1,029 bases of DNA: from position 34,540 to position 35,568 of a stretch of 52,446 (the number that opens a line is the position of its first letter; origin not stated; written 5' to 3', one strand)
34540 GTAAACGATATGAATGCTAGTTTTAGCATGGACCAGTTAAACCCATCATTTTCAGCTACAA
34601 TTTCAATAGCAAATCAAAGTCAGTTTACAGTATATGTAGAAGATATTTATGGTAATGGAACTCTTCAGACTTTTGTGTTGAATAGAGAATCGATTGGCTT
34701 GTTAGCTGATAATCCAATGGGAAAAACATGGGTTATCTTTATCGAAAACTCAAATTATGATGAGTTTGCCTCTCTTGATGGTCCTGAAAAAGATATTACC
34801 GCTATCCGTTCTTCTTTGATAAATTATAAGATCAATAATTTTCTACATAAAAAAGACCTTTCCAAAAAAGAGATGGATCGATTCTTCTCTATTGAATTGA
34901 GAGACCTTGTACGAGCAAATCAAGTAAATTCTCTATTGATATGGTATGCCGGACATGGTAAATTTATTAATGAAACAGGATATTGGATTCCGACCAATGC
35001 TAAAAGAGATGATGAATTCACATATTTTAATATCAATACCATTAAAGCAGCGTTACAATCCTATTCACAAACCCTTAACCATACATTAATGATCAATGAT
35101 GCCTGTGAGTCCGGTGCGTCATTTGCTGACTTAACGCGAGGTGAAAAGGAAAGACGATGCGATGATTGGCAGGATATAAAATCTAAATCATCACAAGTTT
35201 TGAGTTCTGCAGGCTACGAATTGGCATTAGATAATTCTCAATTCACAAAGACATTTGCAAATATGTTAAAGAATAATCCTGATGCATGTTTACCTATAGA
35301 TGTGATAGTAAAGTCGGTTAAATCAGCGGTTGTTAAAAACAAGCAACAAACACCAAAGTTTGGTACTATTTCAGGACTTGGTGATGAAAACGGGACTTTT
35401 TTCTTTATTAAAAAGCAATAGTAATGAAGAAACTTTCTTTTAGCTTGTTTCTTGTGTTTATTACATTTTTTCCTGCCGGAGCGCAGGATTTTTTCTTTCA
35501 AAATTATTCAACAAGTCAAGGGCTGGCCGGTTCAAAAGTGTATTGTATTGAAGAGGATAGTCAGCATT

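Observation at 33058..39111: Translationally coupled cassette: exported TPR-caspase, periplasmic-propeller/PP2C phosphatase and LOG-family hydrolase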

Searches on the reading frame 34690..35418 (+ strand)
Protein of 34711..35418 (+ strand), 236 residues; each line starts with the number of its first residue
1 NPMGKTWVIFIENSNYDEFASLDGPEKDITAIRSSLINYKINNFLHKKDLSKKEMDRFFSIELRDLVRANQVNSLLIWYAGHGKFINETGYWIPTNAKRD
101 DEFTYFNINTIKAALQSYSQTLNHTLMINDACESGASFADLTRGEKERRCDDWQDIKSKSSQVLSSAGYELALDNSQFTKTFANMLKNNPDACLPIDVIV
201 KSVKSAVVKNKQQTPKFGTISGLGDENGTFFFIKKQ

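Call 10: search_protein_families(library=pfam, proteins=[window:34711-35418:+], max_evalue=10)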
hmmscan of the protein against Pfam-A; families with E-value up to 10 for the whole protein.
seq(236 aa): 0 families

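Call 11: search_solved_structures(query=window:34711-35418:+, max_evalue=10, show_alignments=2)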
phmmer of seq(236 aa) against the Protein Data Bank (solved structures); distinct sequences matched with E-value up to 10: 2.
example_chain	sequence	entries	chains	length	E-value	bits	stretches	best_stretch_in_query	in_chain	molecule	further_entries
2y9z_B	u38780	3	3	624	0.36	13.7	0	46-124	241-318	ISWI ONE COMPLEX PROTEIN 3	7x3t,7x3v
2y9y_B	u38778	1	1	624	0.36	13.7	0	46-124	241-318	ISWI ONE COMPLEX PROTEIN 3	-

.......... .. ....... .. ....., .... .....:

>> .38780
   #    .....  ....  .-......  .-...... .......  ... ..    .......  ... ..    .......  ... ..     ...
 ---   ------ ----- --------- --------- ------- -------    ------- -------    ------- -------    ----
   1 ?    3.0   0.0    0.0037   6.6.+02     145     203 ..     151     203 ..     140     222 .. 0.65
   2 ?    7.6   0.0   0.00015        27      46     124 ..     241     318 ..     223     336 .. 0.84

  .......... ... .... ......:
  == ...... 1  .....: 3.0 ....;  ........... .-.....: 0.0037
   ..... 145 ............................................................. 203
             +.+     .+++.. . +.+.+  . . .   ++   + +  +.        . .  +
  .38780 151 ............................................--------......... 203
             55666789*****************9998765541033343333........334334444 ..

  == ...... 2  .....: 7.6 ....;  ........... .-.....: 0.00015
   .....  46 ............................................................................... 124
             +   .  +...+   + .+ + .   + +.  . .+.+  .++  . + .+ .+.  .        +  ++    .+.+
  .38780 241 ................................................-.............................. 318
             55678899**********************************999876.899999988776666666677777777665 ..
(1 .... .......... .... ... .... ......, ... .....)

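Call 37: search_solved_structures(query=A2, max_evalue=10, show_alignments=3)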
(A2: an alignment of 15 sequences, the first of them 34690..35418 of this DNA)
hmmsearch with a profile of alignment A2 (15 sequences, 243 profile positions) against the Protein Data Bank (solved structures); distinct sequences matched with E-value up to 10: 12.
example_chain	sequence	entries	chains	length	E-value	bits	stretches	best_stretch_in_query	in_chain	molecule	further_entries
3v4o_A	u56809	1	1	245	0.00027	23.8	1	5-106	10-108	Mucosa-associated lymphoid tissue lymphoma translocation protein 1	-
6f7i_A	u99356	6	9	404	0.00086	22.2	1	5-105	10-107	Mucosa-associated lymphoid tissue lymphoma translocation protein 1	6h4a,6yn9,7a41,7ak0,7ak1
38go_A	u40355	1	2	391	0.0012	21.7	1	6-105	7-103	Mucosa-associated lymphoid tissue lymphoma translocation protein 1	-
8v4x_A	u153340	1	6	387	0.0014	21.5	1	6-105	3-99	Mucosa-associated lymphoid tissue lymphoma translocation protein 1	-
3v55_A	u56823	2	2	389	0.0014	21.4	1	6-105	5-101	Mucosa-associated lymphoid tissue lymphoma translocation protein 1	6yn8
9mkc_A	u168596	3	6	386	0.0016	21.2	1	6-105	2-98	Mucosa-associated lymphoid tissue lymphoma translocation protein 1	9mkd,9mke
7pav_A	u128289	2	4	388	0.011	18.5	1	15-105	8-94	Mucosa-associated lymphoid tissue lymphoma translocation protein 1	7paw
4i1p_A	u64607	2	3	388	0.011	18.5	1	15-105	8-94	Mucosa-associated lymphoid tissue lymphoma translocation protein 1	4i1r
3uo8_B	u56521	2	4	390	0.011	18.5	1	15-105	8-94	Mucosa-associated lymphoid tissue lymphoma translocation protein 1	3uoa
3v4l_A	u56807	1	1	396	0.052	16.3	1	8-105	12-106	Mucosa-associated lymphoid tissue lymphoma translocation protein 1 homolog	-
2wgr_A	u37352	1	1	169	0.89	12.3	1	109-145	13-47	GLUTATHIONE PEROXIDASE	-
29ti_4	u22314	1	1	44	1.4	11.6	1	166-195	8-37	Capsid protein VP4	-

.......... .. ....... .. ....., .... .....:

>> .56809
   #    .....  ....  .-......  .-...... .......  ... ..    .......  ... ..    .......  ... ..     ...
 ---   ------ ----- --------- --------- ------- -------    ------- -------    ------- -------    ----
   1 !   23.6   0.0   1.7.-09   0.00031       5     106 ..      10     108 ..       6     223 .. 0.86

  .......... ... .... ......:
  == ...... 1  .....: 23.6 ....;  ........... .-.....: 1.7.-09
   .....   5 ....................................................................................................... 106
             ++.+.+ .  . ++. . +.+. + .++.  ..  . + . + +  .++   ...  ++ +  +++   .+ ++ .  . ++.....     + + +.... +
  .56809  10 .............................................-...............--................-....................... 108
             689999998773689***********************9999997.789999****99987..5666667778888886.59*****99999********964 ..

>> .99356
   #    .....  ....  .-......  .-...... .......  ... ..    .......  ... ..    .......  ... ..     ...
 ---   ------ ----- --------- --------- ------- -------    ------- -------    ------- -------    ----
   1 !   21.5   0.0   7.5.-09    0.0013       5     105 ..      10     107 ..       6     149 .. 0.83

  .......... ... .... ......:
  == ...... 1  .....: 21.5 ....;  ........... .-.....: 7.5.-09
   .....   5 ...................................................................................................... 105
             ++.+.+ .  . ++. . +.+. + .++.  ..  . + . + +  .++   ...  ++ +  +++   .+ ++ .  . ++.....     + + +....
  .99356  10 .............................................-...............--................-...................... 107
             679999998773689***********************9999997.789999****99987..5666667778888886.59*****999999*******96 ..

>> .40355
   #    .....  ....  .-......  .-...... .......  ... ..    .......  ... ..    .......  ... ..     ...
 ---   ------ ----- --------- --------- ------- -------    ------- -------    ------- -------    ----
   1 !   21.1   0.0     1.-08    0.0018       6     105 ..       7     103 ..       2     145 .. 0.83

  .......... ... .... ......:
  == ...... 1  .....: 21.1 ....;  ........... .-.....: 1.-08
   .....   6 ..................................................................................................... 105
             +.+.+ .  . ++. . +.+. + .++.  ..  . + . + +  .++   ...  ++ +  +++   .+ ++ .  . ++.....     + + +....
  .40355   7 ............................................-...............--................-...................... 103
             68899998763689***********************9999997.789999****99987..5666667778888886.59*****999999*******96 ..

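Call 49: predict_structure(alignment_id=A2)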
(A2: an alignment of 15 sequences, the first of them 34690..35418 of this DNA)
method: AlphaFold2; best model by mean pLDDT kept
length: 243 residues; sequences in the alignment: 15
mean_pLDDT: 75.9   pTM: 0.83
mean pLDDT of the five models: 75.9, 72.9, 72.3, 58.0, 54.1
residues with pLDDT >= 90: 56; 70-90: 108; 50-70: 54; < 50: 25
segments of 3 or more residues with pLDDT < 50: 1-5, 91-97, 110-114, 140-145
pLDDT, mean of each block of 10 residues (from residue 1): 56 91 62 87 95 88 84 89 81 50 60 56 74 78 52 69 84 61 80 92 90 73 79 88 87
secondary structure, 60 per line:
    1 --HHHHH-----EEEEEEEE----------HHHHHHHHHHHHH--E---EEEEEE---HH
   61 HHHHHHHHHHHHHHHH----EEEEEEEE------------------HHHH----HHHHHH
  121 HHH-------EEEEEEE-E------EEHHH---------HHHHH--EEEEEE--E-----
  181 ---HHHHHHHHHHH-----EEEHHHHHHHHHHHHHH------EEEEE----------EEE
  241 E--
elements in order: H3-7 E13-20 H31-43 E50-55 H59-76 E81-88 H107-110 H115-123 E131-137 H160-164 E167-172 H184-194 E200-202 H203-216 E223-227 E238-241

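Call 51: fold_search(model_id=the predicted structure, library=pdb)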
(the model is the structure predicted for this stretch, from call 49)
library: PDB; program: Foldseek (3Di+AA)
matches with E <= 10: 1588; with E <= 0.001: 262
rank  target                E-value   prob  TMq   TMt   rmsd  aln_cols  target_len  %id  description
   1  7xn5_A                1.3e-08  1.00  0.61  0.66   8.3       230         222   20  Cryo-EM structure of CopC-CaM-caspase-3 with ADPR (released 2022-12-14)
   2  4ps0_A                1.7e-08  1.00  0.64  0.63   7.5       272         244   19  Caspase-8 specific unnatural amino acid peptides (released 2015-01-21)
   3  3deh_B                1.8e-08  1.00  0.61  0.63   6.7       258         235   19  Crystal Structures of Caspase-3 with Bound Isoquinoline-1,3,4-trione Derivative Inhibitors (released 2008-09-02)
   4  4ehn_A                2.1e-08  1.00  0.58  0.60   7.4       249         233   19  Allosteric Modulation of Caspase-3 through Mutagenesis (released 2012-06-06)
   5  4ps0_B                2.2e-08  1.00  0.56  0.57   8.6       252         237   19  Caspase-8 specific unnatural amino acid peptides (released 2015-01-21)
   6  4quj_A                3.1e-08  1.00  0.59  0.59   7.4       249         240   20  Caspase-3 T140GV266H (released 2014-11-05)
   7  8wra                  3.3e-08  1.00  0.57  0.56   8.6       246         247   16  The Crystal Structure of CASP1 from Biortus (released 2023-11-15)
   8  4qui_B                3.5e-08  1.00  0.60  0.58   8.6       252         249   20  Caspase-3 F128AV266H (released 2014-11-05)
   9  3dei_A                3.9e-08  1.00  0.59  0.61   8.5       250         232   19  Crystal Structures of Caspase-3 with Bound Isoquinoline-1,3,4-trione Derivative Inhibitors (released 2008-09-02)
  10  4eha_A                4.2e-08  1.00  0.59  0.62   7.3       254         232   19  Allosteric Modulation of Caspase-3 through Mutagenesis (released 2012-06-06)
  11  4ehh_A                4.5e-08  1.00  0.61  0.63   6.7       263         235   19  Allosteric Modulation of Caspase-3 through Mutagenesis (released 2012-06-06)
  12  4jje_A                4.5e-08  1.00  0.60  0.61   7.0       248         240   20  Caspase-3 specific unnatural amino acid peptides (released 2013-06-12)
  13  3e4c_B                4.5e-08  1.00  0.56  0.52   9.9       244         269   14  Procaspase-1 zymogen domain crystal structure (released 2008-12-30)
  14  3e4c_A                4.8e-08  1.00  0.64  0.58   8.6       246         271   15  Procaspase-1 zymogen domain crystal structure (released 2008-12-30)
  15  3dek_D                5.1e-08  1.00  0.59  0.61   7.4       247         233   19  Crystal Structures of Caspase-3 with Bound Isoquinoline-1,3,4-trione Derivative Inhibitors (released 2008-09-02)
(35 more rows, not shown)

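Call 74: search_protein_representatives(alignment_id=A2)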
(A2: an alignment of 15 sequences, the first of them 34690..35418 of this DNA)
Query: 15 sequences, 243 profile positions. Proteins with E-value up to 0.001 (for the whole library): 14037; up to 1e-10: 4473; up to 1e-30: 117. The best 150 are listed.
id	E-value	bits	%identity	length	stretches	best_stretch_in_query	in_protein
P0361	8.1e-133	457.8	-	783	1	2-243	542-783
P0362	3.8e-131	452.4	-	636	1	2-243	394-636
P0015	8.8e-130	447.9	-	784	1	3-243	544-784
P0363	1.5e-129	447.1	-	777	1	3-243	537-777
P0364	4.2e-129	445.7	-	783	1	1-243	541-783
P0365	1.1e-127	441.0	-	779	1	2-243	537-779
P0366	3.4e-125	432.9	-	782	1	2-243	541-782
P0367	5.5e-124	428.9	-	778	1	3-243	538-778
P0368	4.9e-123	425.8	-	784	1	2-243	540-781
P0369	5.4e-122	422.4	-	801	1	3-242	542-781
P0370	7.2e-122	422.0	-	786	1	2-243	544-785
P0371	3.6e-120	416.4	-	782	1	3-243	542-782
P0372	2.1e-115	400.8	-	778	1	5-243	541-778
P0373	2.3e-115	400.7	-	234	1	10-243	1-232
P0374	1.9e-114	397.6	-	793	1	2-243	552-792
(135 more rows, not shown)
